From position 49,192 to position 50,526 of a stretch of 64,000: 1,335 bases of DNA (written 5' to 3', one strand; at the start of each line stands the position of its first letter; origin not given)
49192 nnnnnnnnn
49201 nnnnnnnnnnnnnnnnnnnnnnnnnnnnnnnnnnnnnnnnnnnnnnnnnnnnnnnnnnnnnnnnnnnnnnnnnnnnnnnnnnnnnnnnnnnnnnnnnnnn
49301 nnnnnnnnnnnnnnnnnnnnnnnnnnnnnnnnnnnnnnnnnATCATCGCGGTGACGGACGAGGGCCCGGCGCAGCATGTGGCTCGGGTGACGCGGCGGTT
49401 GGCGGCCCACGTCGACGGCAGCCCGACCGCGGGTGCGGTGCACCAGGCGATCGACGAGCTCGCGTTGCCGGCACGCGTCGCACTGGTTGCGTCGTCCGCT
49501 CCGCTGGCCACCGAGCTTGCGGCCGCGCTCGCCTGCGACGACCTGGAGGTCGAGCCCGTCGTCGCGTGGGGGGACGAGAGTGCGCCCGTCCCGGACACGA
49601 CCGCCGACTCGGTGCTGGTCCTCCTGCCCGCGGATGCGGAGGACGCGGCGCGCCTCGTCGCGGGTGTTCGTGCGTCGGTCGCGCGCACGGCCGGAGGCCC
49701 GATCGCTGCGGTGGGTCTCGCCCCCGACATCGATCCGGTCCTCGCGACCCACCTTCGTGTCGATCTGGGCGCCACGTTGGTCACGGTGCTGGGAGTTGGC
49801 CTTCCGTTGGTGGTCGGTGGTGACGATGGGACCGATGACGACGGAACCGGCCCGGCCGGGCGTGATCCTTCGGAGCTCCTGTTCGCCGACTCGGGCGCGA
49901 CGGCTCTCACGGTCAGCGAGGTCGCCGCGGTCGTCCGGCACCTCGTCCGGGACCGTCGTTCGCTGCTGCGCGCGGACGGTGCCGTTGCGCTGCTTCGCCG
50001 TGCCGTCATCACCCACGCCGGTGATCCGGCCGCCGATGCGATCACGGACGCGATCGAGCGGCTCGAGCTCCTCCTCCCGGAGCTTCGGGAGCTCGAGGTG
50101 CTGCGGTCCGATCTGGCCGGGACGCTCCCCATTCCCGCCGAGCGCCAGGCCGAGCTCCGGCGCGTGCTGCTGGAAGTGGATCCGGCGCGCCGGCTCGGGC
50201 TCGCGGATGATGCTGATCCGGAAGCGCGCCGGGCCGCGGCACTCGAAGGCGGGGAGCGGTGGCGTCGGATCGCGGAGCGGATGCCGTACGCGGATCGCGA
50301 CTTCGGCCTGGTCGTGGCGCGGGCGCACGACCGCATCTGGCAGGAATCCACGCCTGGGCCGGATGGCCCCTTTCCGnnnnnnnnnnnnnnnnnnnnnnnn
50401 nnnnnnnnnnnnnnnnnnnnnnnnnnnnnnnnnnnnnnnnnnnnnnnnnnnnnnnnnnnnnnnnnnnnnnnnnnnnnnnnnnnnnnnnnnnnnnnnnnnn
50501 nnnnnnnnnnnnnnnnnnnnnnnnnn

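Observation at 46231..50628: Two near-identical ECF-type promoter and leader cassettes precede the two serine-protease genes flanking the ECF sigma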

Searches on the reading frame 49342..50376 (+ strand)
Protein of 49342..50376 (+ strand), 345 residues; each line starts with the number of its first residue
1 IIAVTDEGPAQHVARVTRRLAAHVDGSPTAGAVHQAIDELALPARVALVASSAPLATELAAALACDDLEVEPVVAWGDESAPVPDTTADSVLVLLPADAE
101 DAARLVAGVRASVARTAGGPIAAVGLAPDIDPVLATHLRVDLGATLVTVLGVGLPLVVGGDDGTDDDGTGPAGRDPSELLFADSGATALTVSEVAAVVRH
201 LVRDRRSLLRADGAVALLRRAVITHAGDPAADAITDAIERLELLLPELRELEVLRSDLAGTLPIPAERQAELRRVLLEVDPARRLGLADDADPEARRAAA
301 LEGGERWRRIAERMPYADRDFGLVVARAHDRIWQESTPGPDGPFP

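Call 65: find_homologous_proteins(query=window:49342-50376:+, max_evalue=0.00001)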
Query window:49342-50376:+ (345 aa): 1 proteins with E <= 0.00001 among 8000 candidates.
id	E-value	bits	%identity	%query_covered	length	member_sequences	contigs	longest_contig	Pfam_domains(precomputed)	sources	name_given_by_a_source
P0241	3.5e-157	541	79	100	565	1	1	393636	PF07714.24,PF00069.32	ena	-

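Call 73: predict_structure(protein=window:49342-50376:+)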
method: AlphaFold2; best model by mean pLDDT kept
length: 345 residues; sequences in the alignment: 1
mean_pLDDT: 51.0   pTM: 0.32
mean pLDDT of the five models: 51.0, 49.8, 42.9, 40.5, 40.2
residues with pLDDT >= 90: 0; 70-90: 13; 50-70: 192; < 50: 140
segments of 3 or more residues with pLDDT < 50: 1-30, 77-81, 127-173, 183-187, 254-264, 274-287, 314-320, 331-345
pLDDT, mean of each block of 10 residues (from residue 1): 27 40 46 51 66 66 65 56 61 62 59 54 52 35 32 24 29 53 51 64 62 60 58 65 60 48 48 47 47 57 59 47 53 41 30
secondary structure, 60 per line:
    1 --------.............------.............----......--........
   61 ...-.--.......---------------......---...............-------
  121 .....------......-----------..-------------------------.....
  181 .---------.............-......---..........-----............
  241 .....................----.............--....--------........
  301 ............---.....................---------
elements in order: H9-21 H28-40 E45-50 H53-63 E68-74 E90-95 H99-113 E121-125 H132-137 H176-181 H191-203 H205-210 H214-223 H229-261 H266-278 H281-284 H293-312 H316-336

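Call 74: search_protein_representatives(protein=window:49342-50376:+)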
Query: 345 residues. Proteins with E-value up to 0.001 (for the whole library): 71; up to 1e-10: 15; up to 1e-30: 3. The best 71 are listed.
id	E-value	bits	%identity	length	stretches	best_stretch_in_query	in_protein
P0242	1.0e-50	189.7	44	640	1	7-341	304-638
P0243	6.8e-45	170.6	39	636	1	9-335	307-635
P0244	2.7e-40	155.5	47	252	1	91-337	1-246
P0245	3.1e-17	79.7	43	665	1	183-335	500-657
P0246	4.1e-17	79.3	52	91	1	254-339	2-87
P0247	1.7e-16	77.3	39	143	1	204-334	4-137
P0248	6.2e-16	75.4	46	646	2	206-335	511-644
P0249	3.7e-15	72.9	37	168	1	187-335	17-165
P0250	8.5e-13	65.1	37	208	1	186-335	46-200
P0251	1.3e-12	64.5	42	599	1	205-334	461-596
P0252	2.9e-12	63.4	36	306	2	198-334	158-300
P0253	3.4e-12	63.1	39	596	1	196-338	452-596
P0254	5.7e-12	62.4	34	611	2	188-334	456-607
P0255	6.8e-11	58.9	35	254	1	188-335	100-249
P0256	8.2e-11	58.6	35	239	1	138-334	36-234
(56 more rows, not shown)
